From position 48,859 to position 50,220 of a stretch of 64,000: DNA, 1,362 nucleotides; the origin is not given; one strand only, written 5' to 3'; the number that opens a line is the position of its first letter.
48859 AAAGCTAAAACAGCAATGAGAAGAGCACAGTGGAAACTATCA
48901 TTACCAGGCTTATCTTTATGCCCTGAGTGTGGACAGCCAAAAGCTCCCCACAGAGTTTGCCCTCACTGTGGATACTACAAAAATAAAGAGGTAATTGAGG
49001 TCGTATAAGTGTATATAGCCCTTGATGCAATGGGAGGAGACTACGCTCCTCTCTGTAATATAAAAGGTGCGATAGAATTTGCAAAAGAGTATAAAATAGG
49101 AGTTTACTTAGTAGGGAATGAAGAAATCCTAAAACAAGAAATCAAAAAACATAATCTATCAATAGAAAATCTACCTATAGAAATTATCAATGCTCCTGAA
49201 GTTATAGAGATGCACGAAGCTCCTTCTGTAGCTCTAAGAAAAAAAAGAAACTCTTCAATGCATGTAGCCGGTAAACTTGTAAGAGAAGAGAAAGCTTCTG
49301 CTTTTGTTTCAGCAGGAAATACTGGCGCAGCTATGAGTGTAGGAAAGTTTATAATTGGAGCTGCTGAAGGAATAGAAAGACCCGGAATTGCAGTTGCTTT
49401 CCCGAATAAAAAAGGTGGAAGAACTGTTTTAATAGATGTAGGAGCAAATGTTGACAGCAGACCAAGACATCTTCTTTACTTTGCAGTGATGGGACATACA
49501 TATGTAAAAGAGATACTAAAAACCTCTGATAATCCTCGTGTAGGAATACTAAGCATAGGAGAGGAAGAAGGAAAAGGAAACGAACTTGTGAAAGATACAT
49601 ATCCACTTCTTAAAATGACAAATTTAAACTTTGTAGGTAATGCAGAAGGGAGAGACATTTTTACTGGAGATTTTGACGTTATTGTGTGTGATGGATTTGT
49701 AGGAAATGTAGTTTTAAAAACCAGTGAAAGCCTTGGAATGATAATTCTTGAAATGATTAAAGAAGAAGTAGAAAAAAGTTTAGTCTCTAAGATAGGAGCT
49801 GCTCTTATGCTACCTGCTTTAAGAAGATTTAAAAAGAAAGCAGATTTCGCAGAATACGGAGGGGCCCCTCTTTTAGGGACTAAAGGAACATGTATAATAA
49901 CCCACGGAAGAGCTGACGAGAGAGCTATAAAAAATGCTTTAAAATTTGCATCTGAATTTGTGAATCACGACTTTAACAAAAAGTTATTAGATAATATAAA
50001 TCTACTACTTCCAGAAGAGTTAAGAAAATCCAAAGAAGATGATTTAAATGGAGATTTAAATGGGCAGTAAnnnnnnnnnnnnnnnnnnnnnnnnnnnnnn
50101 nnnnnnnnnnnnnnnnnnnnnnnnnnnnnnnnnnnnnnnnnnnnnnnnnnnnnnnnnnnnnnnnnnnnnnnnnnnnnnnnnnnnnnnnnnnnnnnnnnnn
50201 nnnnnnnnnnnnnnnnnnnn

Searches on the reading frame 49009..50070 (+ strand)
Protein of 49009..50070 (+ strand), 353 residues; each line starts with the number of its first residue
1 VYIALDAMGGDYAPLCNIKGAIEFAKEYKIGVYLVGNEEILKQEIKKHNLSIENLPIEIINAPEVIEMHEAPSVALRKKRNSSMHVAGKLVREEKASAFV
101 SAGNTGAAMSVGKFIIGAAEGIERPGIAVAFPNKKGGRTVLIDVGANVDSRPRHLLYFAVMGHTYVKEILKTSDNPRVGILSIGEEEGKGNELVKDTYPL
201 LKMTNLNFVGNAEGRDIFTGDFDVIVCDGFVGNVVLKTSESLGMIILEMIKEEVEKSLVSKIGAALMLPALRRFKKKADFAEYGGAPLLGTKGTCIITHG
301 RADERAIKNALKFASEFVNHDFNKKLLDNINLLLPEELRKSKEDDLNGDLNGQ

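Call 72: search_protein_families(library=pfam, proteins=[window:49009-50070:+], max_evalue=0.001)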
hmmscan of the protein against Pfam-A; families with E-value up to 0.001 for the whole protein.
window:49009-50070:+ (353 aa): 1 family
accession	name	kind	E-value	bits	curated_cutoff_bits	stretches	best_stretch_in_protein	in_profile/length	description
PF02504.20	FA_synthesis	-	7.2e-117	390.5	29.1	1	1-324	1-323/324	Fatty acid synthesis protein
